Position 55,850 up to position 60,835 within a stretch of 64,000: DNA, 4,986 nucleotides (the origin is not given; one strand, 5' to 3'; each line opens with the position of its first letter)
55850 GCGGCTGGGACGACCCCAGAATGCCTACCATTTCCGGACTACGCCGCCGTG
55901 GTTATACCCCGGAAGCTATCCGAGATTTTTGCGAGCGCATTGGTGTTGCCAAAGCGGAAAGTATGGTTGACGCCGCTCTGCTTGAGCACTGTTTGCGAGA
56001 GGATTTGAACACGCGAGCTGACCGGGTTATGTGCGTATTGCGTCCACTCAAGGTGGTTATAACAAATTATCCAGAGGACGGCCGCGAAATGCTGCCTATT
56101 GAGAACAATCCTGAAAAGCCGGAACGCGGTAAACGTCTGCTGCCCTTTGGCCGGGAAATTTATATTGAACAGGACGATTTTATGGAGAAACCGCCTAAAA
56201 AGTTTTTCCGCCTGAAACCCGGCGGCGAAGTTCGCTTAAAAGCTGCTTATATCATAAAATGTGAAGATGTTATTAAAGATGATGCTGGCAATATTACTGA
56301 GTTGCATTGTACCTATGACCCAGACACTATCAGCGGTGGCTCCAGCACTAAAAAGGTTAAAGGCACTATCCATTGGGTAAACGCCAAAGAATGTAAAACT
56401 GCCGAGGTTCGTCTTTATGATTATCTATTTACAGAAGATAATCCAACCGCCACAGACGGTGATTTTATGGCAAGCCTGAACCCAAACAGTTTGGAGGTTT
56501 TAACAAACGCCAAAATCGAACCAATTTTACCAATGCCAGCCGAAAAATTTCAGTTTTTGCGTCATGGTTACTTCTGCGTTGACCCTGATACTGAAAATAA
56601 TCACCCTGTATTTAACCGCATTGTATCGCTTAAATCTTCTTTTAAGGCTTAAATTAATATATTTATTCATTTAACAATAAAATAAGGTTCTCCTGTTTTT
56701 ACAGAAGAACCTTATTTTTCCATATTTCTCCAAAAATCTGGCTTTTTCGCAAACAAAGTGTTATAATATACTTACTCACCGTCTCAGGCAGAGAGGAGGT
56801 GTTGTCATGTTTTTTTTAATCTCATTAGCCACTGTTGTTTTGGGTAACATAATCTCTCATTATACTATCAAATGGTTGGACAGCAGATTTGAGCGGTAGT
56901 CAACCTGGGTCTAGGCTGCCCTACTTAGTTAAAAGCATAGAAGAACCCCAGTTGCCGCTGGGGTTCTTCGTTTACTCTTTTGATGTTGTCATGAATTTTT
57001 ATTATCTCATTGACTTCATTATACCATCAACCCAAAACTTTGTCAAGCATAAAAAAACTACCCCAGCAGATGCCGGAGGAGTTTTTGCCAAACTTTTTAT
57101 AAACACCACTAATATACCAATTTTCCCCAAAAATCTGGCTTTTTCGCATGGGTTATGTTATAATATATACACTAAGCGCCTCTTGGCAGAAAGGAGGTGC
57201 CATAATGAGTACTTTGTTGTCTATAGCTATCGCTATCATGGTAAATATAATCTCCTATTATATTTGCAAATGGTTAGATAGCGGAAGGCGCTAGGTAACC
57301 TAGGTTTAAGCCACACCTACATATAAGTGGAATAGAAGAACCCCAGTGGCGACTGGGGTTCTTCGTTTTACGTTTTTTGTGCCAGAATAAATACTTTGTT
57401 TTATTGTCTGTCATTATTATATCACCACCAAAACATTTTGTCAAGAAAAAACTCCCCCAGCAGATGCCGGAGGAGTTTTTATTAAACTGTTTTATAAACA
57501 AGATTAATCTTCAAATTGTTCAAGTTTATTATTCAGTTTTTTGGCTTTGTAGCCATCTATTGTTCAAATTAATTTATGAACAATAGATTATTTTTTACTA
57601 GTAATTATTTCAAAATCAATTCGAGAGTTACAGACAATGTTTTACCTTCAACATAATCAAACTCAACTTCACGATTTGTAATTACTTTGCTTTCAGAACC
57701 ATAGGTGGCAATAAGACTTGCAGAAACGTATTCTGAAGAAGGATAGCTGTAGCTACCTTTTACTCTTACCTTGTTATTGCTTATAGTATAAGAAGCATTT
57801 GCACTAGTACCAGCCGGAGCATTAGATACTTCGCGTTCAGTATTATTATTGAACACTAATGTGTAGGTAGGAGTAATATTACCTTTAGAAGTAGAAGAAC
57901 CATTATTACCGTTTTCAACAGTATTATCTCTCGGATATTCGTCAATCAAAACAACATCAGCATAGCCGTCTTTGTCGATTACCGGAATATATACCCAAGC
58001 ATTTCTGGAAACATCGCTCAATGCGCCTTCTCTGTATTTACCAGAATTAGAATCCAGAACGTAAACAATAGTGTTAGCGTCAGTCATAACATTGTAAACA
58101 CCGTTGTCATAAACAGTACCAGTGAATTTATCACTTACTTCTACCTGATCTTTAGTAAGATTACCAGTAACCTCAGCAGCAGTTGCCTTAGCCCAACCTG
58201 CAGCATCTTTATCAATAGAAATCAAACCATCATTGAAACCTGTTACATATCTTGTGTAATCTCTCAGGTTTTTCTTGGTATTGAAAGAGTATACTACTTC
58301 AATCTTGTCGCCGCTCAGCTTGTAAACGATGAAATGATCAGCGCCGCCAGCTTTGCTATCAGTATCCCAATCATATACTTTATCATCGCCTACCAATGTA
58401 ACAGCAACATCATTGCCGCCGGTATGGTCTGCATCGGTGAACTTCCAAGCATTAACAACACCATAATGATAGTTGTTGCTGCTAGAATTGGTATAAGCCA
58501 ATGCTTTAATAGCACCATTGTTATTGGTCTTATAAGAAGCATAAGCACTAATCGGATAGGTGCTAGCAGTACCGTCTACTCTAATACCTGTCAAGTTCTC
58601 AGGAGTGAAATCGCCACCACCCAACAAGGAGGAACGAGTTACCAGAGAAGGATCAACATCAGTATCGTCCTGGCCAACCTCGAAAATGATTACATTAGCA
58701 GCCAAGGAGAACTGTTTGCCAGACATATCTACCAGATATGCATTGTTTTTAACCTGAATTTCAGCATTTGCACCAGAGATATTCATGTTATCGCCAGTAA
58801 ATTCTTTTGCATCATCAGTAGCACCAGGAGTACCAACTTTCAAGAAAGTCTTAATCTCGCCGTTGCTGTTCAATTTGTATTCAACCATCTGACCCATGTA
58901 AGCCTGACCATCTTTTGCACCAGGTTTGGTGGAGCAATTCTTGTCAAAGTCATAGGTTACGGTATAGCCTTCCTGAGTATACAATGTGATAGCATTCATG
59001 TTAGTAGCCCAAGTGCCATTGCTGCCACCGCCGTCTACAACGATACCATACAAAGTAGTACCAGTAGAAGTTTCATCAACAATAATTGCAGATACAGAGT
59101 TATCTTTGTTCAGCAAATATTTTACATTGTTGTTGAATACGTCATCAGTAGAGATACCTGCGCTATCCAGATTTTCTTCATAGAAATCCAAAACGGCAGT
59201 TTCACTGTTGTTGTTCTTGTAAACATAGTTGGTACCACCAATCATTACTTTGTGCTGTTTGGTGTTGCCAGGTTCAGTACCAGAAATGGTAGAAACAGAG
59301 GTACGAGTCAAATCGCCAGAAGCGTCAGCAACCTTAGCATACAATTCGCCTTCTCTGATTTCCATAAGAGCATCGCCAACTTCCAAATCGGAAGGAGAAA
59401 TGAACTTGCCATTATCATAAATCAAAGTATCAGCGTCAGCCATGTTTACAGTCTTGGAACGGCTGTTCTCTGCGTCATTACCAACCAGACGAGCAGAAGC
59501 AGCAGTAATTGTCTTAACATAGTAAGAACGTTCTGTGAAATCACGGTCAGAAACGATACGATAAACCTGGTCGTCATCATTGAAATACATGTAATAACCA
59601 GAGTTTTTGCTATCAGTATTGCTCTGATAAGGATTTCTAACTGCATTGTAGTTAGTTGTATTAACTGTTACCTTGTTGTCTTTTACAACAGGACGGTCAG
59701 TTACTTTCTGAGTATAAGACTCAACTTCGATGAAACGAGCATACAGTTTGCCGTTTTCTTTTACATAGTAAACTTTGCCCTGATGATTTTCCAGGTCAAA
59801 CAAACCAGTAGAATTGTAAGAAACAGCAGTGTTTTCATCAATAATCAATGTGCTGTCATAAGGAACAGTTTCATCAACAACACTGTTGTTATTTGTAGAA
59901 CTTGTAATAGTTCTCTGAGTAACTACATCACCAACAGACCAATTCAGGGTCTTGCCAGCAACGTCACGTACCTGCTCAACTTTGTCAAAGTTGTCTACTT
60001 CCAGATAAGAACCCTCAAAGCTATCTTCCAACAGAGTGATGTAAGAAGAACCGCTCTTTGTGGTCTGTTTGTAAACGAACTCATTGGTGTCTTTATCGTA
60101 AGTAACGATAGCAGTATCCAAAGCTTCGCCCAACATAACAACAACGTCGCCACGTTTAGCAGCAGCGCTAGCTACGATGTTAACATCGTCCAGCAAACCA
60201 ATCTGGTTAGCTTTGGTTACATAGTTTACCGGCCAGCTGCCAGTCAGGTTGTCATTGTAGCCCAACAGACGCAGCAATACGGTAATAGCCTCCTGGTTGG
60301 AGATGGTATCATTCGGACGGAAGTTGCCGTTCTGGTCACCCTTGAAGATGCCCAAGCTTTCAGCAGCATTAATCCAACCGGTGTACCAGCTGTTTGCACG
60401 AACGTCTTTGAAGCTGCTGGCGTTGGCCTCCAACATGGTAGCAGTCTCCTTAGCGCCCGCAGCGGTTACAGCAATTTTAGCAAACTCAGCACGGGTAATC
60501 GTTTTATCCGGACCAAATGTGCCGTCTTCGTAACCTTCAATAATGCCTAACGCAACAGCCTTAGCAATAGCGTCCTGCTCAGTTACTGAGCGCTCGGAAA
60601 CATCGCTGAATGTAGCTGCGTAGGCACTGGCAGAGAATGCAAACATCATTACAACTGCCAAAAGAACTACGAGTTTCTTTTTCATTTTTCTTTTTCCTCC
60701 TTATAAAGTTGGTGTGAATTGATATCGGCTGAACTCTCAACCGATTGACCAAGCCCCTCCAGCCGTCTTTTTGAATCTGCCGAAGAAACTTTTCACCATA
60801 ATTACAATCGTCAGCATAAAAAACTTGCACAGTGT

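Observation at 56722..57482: Tandem pair of par/Fst-like type I toxin-antitoxin modules (29-30 aa toxins, direct-repeat-targeted antisense RNAs, shared bidirectional terminators)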

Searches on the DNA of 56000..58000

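Call 4: search_rna_families(source=window, start=56000, end=58000, threshold=evalue, max_evalue=10, show_alignments=4)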
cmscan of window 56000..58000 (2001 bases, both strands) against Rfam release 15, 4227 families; matches with E-value up to 10: 34.
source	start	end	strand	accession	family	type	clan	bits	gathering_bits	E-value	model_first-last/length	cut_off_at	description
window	57168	57374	+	RF02442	SpF66_sRNA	Gene; sRNA;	-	33.8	42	7.9e-06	1-239/239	no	Streptococcus sRNA SpF66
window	57445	57577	-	RF02452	ncr1575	Gene; sRNA;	-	33.2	60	0.016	1-212/212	no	Bacillus sRNA ncr1575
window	57317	57388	-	RF02621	BSnc120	Gene; sRNA;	-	28.9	114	0.00043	1-88/88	no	Brucella sRNA 120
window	56922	56999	-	RF02621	BSnc120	Gene; sRNA;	-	27.5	114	0.0012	1-88/88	no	Brucella sRNA 120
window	57443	57529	-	RF00515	PyrR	Cis-reg;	-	27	54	0.47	1-115/115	no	PyrR binding site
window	56940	57009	-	RF02083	OrzO-P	Gene; antitoxin;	-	24.9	60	0.36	1-76/76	no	OrzO-P RNA antitoxin family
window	57436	57508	-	RF02362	Yfr10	Gene; sRNA;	-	23.2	43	1.6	1-78/78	no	Cyanobacterial functional RNA 10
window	57444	57534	-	RF00514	His_leader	Cis-reg; leader;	-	22.9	49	0.62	1-126/126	no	Histidine operon leader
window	56679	56718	-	RF03889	mir-4776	Gene; miRNA;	-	22.7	97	0.26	21-60/80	no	mir-4776 microRNA precursor family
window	57362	57489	+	RF00121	MicC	Gene; sRNA;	-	22.5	90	2.2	1-123/123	no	MicC RNA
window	57334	57408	-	RF02083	OrzO-P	Gene; antitoxin;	-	21.8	60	1.5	1-76/76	no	OrzO-P RNA antitoxin family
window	57444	57531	-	RF01859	Phe_leader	Cis-reg; leader;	-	21.1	55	1.7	1-125/125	no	Phenylalanine leader peptide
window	56681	56716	-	RF04099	MIR837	Gene; miRNA;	-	20.9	117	0.5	1-122/122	no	MIR837 microRNA precursor family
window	57324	57455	-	RF00121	MicC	Gene; sRNA;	-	20.4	90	5.6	1-123/123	no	MicC RNA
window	57444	57541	-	RF00322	SNORA31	Gene; snRNA; snoRNA; HACA-box;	-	20.3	40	1.1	1-130/130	no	Small nucleolar RNA SNORA31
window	56767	56976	+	RF02442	SpF66_sRNA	Gene; sRNA;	-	18.5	42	0.12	1-239/239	no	Streptococcus sRNA SpF66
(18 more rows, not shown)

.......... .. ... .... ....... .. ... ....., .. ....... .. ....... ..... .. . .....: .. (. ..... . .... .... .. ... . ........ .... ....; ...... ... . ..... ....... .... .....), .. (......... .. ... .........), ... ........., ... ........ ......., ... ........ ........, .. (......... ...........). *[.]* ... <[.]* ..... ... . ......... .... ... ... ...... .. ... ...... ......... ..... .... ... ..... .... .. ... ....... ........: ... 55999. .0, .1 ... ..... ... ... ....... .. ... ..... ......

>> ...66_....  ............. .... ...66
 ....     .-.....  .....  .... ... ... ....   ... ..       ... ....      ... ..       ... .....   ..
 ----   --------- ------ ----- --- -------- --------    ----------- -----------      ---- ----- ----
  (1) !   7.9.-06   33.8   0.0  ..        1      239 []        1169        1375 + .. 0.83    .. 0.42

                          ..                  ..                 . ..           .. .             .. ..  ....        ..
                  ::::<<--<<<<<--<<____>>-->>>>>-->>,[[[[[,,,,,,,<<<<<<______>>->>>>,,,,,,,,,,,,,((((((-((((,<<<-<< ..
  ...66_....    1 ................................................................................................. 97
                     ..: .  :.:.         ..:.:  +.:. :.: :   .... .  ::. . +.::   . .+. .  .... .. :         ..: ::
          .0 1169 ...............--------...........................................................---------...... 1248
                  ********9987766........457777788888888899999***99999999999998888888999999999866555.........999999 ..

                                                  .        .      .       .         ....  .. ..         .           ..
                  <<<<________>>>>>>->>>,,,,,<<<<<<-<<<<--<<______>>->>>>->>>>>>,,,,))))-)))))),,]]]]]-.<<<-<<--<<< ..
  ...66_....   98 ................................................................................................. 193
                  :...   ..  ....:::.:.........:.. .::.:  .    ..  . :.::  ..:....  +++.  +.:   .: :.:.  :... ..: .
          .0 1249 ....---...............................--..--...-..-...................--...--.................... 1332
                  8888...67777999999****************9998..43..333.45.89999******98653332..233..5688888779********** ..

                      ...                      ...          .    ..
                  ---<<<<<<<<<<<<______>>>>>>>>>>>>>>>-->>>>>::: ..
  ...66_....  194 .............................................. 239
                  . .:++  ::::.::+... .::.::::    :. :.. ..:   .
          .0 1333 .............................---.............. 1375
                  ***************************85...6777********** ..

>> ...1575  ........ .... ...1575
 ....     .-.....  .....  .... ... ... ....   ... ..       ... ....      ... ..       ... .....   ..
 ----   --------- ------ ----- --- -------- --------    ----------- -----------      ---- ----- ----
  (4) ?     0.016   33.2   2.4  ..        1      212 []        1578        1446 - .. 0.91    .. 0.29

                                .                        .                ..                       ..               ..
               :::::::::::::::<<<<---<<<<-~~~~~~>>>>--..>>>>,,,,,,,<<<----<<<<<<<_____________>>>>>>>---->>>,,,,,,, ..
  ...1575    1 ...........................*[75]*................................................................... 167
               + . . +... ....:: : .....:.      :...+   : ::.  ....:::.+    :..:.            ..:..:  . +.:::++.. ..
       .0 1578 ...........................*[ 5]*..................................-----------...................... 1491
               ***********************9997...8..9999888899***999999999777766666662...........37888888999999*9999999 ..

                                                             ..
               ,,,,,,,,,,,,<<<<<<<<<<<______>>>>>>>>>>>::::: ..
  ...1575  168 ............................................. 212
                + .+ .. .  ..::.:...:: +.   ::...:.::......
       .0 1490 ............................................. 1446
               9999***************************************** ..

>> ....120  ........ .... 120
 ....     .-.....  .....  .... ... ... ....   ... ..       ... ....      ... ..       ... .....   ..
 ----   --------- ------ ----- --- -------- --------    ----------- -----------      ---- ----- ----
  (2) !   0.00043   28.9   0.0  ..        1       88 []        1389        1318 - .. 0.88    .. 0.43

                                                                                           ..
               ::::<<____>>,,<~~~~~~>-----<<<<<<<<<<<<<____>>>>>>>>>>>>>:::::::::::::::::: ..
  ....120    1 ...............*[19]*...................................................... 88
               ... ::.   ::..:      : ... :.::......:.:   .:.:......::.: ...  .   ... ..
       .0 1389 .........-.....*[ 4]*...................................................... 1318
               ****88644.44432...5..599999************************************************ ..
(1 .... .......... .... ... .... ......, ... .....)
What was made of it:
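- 56774..56979 (+): Unit A: predicted toxin mRNA (RNA I), about 206 nt. Both ends are inferred from the -10 and the terminator, not mapped. Rfam SpF66_sRNA gives 18.5 bits, below threshold (call 4).
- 57171..57375 (+): Unit B: predicted toxin mRNA (RNA I), about 205 nt. Rfam RF02442 SpF66_sRNA matches full length over 57168-57374 at 33.8 bits (gathering score 42), E 7.9e-6 (call 4).
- Closest known: Rfam RF02442 SpF66 'sRNA' of Streptococcus pneumoniae. Same: (K W L D) and the terminator (call 4).
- The mRNA of unit B matches Rfam SpF66 at E 7.9e-6 (call 4).
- Tried and rejected: The sub-threshold hits to BSnc120, OrzO-P, MicC and various leaders are driven by the terminator hairpins, and I disregarded them (call 4).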

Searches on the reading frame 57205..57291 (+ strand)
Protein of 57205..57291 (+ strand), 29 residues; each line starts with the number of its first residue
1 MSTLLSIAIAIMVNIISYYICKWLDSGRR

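Call 6: search_protein_families(library=pfam, proteins=[window:57205-57291:+], max_evalue=10)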
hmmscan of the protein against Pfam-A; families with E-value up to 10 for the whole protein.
seq(29 aa): 0 families

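Call 7: search_protein_families(library=ncbifam, proteins=[window:57205-57291:+], max_evalue=10)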
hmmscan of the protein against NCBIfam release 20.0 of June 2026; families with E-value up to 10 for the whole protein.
seq(29 aa): 1 family
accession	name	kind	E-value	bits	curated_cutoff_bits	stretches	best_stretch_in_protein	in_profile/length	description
NF007332.0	PRK09821.1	equivalog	0.0091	15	524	1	3-26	179-202/454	GntP family transporter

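Call 33: search_dna_similar(query=window:57205-57291:+, collection=plasmids, mode=protein, max_evalue=10, max_rows=25)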
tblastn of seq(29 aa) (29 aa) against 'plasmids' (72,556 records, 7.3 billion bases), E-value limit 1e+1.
Records with a match: 352; places in all: 397; records where one place covers at least 80% of the query: 351.
Best place of each record, by identity: <60% 352.
By first word of the organism name: Enterococcus 318; Streptococcus 9; Ligilactobacillus 7; Aerococcus 5; uncultured 4; Lactococcus 2; Vagococcus 2; Clostridium 1; Mogibacterium 1; Mediterraneibacter 1; and 2 more.
By predicted mobility (MOB-suite, as given by PLSDB): conjugative 225; non-mobilizable 114; mobilizable 13.
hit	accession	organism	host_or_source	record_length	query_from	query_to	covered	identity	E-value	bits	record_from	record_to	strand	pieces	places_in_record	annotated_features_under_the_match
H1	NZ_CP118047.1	Streptococcus anginosus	Homo sapiens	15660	1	26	90%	53.8%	5e+0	29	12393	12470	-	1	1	none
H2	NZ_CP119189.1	Clostridium perfringens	goat,fecal sample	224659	1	28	97%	46.4%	2e-2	36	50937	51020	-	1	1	none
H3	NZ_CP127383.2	Aerococcus tenax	Homo sapiens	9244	1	29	100%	44.8%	7e-2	34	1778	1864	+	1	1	none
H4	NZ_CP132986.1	Aerococcus mictus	Homo sapiens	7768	1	29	100%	44.8%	7e-2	34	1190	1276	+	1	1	none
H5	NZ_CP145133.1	Aerococcus mictus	Homo sapiens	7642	1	29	100%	44.8%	7e-2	34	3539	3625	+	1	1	none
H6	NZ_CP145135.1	Aerococcus tenax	Homo sapiens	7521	1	29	100%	44.8%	7e-2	34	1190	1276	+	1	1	none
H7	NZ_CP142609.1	Aerococcus tenax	Homo sapiens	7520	1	29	100%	44.8%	7e-2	34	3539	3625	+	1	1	none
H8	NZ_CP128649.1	Mogibacterium neglectum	Homo sapiens,whole organism,human oral ...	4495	1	29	100%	44.8%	5e-1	32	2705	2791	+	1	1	none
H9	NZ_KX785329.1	Streptococcus suis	pig,lung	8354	1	26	90%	46.2%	1e-1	34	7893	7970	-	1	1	none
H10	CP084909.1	Streptococcus suis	Pig,Tonsil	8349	1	26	90%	46.2%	1e-1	34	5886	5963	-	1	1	none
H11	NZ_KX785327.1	Streptococcus suis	pig,lung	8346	1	26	90%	46.2%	1e-1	34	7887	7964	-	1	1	none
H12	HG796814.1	uncultured bacterium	-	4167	1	26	90%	46.2%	5e+0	29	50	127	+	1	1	none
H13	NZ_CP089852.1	Ligilactobacillus salivarius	Pig,faecal sample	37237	1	25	86%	48.0%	3e-1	33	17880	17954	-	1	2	none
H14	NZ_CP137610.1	Ligilactobacillus salivarius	cell culture,the intestine of a broiler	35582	1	25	86%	48.0%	3e-1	33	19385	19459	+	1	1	none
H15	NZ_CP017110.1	Ligilactobacillus salivarius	Gallus gallus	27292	1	25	86%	48.0%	3e-1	33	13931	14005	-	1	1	none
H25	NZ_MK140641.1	Enterococcus faecalis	-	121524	1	29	100%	41.4%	5e-1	32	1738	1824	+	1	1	none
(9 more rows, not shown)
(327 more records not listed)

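Call 34: search_dna_similar(query=window:57205-57291:+, collection=phages, mode=protein, max_evalue=10, max_rows=25)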
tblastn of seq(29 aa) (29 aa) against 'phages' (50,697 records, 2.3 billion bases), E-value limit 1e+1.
Records with a match: 3; places in all: 3; records where one place covers at least 80% of the query: 2.
Best place of each record, by identity: <60% 3.
By first word of the organism name: Bacteriophage 2; bajarodino 1.
By host as written in the record: - 2; Peromyscus fraterculus 1.
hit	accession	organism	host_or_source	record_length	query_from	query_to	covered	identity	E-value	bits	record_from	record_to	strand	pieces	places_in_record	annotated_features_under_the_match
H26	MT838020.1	Bacteriophage sp.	human fecal samples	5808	6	28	79%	47.8%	7e-2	33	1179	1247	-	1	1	record has no annotation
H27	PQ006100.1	bajarodino virus 68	Peromyscus fraterculus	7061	1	25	86%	40.0%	8e+0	27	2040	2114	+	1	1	DNA binding protein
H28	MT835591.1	Bacteriophage sp.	human fecal samples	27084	2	29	97%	35.7%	4e+0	28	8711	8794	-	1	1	record has no annotation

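Call 35: get_annotated_region(hit=H25, flank=1500)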
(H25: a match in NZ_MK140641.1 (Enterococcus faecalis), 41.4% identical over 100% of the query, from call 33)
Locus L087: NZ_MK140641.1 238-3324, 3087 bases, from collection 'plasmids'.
description: Enterococcus faecalis strain E035 plasmid pE035, complete sequence
organism: Enterococcus faecalis (NCBI taxid 1351)
taxonomy: Bacteria; Bacillota; Bacilli; Lactobacillales; Enterococcaceae; Enterococcus; Enterococcus faecalis
host: -; source: -; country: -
typing (MOB-suite, as given by PLSDB): mobilizable; replicon rep_cluster_556,rep_cluster_976; relaxase MOBC
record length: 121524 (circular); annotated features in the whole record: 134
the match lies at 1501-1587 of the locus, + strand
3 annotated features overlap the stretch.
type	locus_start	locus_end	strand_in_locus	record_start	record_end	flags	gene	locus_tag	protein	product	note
CDS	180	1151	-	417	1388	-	-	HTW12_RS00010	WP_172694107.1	plasmid recombination protein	GO:0006310 - DNA recombination [Evidence IEA]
CDS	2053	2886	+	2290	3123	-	-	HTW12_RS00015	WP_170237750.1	replication initiation protein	GO:0006270 - DNA replication initiation [Evidence IEA]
CDS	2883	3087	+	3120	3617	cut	-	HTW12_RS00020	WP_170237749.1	hypothetical protein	-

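Call 36: get_annotated_region(hit=H2, flank=1500)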
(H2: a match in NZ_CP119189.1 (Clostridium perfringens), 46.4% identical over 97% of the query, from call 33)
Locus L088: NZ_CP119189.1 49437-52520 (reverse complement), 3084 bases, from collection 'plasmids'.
description: Clostridium perfringens strain 21-D-5 plasmid p21-D-5b, complete sequence
organism: Clostridium perfringens (NCBI taxid 1502)
taxonomy: Bacteria; Bacillota; Clostridia; Eubacteriales; Clostridiaceae; Clostridium; Clostridium perfringens
host: -; source: goat,fecal sample; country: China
typing (MOB-suite, as given by PLSDB): non-mobilizable; replicon Inc18
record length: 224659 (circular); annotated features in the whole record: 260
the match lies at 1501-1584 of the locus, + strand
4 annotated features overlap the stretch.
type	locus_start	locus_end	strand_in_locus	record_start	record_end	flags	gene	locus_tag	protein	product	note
CDS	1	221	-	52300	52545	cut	-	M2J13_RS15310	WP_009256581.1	hypothetical protein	-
CDS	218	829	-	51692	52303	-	-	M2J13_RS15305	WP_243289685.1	folate family ECF transporter S component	-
CDS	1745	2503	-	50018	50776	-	-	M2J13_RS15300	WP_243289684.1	hypothetical protein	-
CDS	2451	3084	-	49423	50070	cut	-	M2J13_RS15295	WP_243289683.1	hypothetical protein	-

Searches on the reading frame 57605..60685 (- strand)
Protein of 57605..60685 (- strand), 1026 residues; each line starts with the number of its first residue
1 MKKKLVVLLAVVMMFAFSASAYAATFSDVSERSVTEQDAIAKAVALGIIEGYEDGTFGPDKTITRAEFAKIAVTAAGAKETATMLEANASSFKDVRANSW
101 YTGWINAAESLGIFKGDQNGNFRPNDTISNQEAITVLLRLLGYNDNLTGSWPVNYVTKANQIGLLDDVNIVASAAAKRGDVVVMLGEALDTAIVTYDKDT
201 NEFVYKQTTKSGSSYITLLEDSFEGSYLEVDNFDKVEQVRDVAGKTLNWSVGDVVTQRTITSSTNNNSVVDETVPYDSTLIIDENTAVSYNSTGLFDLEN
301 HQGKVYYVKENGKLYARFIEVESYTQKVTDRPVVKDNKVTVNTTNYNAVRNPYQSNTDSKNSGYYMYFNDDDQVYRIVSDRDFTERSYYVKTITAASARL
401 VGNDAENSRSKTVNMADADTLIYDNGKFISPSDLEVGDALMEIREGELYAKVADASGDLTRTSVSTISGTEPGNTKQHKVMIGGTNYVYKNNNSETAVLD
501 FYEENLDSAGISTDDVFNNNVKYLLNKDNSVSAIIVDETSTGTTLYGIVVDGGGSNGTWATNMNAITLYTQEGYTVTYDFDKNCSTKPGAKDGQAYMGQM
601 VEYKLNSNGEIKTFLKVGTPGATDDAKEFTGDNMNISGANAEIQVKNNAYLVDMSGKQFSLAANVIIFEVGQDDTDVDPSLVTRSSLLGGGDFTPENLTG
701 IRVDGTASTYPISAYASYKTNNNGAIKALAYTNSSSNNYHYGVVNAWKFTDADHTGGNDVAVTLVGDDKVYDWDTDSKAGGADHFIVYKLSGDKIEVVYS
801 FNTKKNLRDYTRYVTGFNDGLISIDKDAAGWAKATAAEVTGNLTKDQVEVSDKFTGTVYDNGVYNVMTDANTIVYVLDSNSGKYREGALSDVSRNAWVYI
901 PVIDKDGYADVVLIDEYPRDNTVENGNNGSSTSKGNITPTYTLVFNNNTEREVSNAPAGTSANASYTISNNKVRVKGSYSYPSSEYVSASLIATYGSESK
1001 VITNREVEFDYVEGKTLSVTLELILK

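Call 69: search_protein_families(library=pfam, proteins=[window:57605-60685:-])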
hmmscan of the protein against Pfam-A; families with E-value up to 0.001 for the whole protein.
window:57605-60685:- (1026 aa): 1 family
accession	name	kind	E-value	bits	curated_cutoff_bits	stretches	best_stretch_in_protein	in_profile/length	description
PF00395.25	SLH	-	2.9e-26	91.6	20.8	2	26-69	2-44/44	S-layer homology domain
